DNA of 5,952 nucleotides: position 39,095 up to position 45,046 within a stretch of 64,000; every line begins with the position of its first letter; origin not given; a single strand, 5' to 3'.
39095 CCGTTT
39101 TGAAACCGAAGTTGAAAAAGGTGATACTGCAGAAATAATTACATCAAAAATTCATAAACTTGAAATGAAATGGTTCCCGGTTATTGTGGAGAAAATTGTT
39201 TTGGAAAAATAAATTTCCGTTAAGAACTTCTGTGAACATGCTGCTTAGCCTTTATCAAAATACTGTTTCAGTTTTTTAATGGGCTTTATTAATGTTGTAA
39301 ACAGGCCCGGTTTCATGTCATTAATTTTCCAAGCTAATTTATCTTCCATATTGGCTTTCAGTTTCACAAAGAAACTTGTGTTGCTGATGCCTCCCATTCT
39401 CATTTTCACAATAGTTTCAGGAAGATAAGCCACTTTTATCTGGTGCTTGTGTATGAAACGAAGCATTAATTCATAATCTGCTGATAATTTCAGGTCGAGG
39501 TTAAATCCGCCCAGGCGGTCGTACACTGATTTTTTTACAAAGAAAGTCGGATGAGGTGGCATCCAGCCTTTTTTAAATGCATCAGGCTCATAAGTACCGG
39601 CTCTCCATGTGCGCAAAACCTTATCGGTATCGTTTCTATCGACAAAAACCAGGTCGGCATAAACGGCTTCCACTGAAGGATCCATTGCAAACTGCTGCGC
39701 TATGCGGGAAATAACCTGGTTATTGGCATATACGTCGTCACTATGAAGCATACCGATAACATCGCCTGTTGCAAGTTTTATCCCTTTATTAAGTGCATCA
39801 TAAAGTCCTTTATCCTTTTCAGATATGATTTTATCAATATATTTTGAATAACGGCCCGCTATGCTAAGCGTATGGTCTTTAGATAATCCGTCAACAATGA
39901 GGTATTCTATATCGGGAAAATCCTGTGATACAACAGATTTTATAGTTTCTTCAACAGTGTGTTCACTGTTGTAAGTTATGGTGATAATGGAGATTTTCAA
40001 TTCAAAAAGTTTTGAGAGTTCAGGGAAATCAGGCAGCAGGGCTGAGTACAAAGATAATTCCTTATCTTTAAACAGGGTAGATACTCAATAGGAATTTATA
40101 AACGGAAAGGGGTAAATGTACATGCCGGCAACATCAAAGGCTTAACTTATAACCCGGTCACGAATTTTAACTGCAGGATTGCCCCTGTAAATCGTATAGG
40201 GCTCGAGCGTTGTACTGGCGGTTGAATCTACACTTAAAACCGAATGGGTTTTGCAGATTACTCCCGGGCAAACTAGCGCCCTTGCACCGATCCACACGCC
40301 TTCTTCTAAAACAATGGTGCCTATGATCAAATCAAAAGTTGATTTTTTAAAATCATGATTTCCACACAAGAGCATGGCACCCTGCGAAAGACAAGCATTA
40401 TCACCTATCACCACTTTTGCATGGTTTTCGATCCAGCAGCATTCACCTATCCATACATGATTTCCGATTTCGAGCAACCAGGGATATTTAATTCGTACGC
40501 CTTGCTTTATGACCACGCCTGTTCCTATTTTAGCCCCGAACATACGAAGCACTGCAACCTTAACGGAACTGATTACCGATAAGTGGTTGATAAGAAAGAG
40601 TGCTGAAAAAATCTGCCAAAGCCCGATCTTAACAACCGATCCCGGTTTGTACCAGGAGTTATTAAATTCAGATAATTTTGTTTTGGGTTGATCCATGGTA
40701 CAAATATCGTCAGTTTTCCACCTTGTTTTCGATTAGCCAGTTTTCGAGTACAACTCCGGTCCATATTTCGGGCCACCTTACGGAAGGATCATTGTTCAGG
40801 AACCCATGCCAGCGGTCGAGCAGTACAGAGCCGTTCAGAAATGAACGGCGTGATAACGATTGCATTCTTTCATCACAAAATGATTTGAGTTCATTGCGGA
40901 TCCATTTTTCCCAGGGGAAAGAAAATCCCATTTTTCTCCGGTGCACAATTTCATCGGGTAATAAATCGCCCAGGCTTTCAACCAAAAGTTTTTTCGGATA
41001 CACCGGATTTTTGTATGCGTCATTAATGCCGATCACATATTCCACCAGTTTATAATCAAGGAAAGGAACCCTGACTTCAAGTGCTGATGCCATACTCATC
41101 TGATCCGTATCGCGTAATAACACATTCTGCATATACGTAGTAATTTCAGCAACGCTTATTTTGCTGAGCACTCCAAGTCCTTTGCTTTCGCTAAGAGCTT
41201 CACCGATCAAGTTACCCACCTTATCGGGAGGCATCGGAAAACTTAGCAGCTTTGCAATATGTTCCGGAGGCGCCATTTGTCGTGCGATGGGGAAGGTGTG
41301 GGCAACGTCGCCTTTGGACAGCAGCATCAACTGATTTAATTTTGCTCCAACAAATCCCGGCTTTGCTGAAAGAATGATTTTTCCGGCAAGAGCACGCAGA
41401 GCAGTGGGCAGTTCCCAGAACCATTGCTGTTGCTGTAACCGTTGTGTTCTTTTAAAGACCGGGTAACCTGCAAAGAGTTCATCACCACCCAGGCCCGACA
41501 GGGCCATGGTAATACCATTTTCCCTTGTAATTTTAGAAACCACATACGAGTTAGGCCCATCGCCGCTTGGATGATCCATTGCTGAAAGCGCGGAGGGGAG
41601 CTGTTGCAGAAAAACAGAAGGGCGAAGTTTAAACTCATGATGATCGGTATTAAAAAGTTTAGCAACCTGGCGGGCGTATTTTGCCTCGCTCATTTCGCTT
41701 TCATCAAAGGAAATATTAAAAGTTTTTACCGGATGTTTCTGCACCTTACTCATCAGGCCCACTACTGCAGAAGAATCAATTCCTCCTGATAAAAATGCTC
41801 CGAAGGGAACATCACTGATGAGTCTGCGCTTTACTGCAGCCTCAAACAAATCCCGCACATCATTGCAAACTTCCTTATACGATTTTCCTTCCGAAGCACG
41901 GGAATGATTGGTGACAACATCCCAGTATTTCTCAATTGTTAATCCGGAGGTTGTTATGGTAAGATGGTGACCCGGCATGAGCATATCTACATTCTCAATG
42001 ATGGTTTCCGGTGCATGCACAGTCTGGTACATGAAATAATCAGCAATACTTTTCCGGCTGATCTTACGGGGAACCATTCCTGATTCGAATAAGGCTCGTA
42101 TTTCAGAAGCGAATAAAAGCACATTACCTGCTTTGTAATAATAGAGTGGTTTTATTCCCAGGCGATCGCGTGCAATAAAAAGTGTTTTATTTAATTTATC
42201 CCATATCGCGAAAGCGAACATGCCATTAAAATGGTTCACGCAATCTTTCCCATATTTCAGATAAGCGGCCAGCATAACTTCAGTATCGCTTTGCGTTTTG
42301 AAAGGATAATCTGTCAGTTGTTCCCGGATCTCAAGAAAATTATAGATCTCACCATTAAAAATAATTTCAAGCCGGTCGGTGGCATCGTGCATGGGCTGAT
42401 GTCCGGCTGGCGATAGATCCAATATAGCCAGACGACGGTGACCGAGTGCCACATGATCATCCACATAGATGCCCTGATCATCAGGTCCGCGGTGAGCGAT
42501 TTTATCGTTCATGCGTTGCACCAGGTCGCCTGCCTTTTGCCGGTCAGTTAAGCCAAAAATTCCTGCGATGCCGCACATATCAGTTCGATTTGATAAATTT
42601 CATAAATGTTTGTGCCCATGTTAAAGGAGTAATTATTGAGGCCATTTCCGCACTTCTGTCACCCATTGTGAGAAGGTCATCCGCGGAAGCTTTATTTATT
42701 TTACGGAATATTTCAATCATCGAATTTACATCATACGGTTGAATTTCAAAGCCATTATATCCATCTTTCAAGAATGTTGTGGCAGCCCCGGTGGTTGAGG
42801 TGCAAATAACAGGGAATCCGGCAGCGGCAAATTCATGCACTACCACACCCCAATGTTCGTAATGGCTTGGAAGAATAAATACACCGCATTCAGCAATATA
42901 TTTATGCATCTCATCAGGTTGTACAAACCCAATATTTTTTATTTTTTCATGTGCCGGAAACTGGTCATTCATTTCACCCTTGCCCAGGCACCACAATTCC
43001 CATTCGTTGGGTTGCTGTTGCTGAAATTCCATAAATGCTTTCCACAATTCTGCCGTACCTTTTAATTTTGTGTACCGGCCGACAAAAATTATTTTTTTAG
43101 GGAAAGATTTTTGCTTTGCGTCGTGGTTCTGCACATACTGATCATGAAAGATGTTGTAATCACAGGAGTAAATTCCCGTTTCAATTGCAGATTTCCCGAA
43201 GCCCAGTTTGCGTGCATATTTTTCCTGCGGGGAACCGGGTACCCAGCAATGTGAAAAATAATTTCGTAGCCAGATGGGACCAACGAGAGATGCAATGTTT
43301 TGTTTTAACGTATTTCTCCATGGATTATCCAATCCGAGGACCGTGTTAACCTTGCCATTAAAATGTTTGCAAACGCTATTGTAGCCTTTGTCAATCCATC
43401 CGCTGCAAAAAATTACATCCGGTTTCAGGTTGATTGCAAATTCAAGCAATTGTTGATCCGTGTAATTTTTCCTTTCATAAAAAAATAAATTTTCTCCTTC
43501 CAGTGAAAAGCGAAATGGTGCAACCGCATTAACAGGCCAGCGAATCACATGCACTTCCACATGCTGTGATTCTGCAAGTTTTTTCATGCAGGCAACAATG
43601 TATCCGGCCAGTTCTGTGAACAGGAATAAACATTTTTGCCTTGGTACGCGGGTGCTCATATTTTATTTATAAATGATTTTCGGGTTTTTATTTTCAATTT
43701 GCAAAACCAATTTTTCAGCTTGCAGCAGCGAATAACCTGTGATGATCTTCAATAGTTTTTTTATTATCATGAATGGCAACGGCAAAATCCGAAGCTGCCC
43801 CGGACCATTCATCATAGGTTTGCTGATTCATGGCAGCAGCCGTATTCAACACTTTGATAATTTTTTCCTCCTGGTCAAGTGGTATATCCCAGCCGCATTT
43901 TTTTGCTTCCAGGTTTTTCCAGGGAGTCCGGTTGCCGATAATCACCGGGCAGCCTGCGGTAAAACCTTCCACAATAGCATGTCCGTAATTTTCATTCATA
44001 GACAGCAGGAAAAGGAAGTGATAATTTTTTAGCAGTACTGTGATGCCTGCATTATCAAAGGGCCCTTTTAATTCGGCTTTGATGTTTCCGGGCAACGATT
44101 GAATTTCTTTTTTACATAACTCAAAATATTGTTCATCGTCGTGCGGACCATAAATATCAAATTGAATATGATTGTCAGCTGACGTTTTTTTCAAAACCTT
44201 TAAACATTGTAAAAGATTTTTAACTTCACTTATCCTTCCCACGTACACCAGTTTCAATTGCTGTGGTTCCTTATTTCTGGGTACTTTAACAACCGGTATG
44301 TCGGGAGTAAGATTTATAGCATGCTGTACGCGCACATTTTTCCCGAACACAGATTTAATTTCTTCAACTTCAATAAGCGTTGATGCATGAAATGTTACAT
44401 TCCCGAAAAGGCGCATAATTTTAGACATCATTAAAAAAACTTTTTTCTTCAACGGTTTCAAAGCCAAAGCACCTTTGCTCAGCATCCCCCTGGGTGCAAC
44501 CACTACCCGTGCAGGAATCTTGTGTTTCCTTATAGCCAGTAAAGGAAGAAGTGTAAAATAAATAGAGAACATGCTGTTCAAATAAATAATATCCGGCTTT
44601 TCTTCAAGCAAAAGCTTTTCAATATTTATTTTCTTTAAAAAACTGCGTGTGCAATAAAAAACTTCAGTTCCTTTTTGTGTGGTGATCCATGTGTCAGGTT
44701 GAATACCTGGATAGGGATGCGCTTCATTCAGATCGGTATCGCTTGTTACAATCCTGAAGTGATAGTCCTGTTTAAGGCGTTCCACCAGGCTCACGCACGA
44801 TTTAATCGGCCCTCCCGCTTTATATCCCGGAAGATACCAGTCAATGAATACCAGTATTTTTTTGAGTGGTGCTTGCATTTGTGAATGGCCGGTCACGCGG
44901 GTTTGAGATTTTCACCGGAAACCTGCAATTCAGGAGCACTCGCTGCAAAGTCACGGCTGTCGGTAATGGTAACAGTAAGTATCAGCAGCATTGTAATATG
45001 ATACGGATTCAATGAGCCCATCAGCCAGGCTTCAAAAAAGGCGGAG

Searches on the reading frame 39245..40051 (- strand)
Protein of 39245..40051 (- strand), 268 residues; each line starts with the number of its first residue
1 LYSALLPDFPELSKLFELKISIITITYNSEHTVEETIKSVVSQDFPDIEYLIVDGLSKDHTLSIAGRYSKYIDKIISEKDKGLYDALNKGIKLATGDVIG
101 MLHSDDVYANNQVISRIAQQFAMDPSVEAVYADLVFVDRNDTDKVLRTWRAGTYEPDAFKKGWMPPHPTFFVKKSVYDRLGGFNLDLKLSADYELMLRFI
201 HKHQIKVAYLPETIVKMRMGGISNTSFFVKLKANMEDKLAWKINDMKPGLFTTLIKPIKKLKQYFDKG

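Call 20: search_protein_families(library=pfam, proteins=[window:39245-40051:-], max_evalue=0.0001)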
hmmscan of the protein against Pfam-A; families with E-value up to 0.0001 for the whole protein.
window:39245-40051:- (268 aa): 3 families
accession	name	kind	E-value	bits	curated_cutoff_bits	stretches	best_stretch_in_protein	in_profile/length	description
PF00535.33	Glycos_transf_2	-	3.1e-24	86.2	23.3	1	21-150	1-134/168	Glycosyl transferase family 2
PF13641.12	Glyco_tranf_2_3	-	5.7e-11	43.3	27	1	20-216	3-210/230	Glycosyltransferase like family 2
PF10111.15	Glyco_tranf_2_2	-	2.2e-08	34.4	27.3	1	22-228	2-228/276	Glycosyltransferase like family 2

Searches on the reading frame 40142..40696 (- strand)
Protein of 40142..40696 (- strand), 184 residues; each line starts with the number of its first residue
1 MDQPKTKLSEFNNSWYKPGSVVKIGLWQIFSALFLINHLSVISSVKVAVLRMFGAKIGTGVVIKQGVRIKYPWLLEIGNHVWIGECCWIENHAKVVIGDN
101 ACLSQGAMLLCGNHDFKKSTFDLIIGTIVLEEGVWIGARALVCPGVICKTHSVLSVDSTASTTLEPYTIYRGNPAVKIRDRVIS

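Call 20: search_protein_families(library=pfam, proteins=[window:40142-40696:-], max_evalue=0.0001)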
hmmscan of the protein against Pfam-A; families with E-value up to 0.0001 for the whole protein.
window:40142-40696:- (184 aa): 1 family
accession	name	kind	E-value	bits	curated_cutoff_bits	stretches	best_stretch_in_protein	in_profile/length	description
PF00132.30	Hexapep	-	3.2e-08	33.3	27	0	80-109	1-34/36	Bacterial transferase hexapeptide (six repeats)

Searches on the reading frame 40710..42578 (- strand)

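Call 20: search_protein_families(library=pfam, proteins=[window:40710-42578:-], max_evalue=0.0001)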
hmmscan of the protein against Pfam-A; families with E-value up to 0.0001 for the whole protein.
window:40710-42578:- (622 aa): 4 families
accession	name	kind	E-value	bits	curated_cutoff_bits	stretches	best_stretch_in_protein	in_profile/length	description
PF00733.27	Asn_synthase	-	3.7e-80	270.7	21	1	241-615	2-353/354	Asparagine synthase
PF13537.11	GATase_7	-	1.8e-45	154.3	25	1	47-164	1-122/123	Glutamine amidotransferase domain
PF13522.11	GATase_6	-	2.5e-45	154.1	27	1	32-159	1-130/130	Glutamine amidotransferase domain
PF12481.13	DUF3700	-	7.8e-06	26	27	1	63-159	70-171/228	Aluminium induced protein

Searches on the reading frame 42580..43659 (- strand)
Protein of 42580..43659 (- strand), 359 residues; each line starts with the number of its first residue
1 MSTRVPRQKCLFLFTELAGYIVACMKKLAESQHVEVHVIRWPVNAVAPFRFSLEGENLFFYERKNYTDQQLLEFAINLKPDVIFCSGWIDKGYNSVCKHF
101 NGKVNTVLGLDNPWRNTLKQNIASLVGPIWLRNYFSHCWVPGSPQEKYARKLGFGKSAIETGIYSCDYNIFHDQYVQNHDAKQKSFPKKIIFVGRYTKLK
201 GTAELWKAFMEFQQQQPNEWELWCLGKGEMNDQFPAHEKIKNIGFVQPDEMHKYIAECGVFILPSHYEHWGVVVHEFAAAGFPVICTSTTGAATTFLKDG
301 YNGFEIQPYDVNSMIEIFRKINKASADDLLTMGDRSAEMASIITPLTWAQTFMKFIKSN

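Call 20: search_protein_families(library=pfam, proteins=[window:42580-43659:-], max_evalue=0.0001)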
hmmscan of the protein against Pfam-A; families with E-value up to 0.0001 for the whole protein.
window:42580-43659:- (359 aa): 3 families
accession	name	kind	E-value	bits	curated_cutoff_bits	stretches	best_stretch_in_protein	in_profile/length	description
PF00534.26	Glycos_transf_1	-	1.7e-23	83.5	26.4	1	186-321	14-155/172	Glycosyl transferases group 1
PF13692.12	Glyco_trans_1_4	-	8.8e-22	78.3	27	1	188-317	2-135/142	Glycosyl transferases group 1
PF20706.3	GT4-conflict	-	3.1e-07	30.1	26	1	247-303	271-326/385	Family 4 Glycosyltransferase in conflict systems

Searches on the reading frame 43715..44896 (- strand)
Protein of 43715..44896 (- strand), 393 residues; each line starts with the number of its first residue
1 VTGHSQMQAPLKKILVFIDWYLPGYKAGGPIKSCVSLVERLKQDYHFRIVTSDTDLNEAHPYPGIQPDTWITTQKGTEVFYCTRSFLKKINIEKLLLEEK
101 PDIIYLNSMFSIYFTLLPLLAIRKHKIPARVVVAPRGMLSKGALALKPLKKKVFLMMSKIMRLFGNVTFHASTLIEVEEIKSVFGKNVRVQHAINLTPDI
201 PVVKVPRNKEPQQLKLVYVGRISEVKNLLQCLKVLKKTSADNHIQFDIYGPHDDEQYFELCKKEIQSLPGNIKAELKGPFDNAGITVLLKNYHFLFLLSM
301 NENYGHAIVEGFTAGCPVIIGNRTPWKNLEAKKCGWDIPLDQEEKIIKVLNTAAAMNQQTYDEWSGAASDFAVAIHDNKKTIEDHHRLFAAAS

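Call 20: search_protein_families(library=pfam, proteins=[window:43715-44896:-], max_evalue=0.0001)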
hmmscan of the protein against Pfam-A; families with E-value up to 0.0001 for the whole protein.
window:43715-44896:- (393 aa): 3 families
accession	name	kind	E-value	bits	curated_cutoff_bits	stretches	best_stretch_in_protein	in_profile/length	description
PF00534.26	Glycos_transf_1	-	2.2e-13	50.5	26.4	1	208-325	10-126/172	Glycosyl transferases group 1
PF13692.12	Glyco_trans_1_4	-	2e-06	28.6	27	1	215-339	3-125/142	Glycosyl transferases group 1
PF20706.3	GT4-conflict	-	3.8e-05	23.3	26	1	179-385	160-368/385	Family 4 Glycosyltransferase in conflict systems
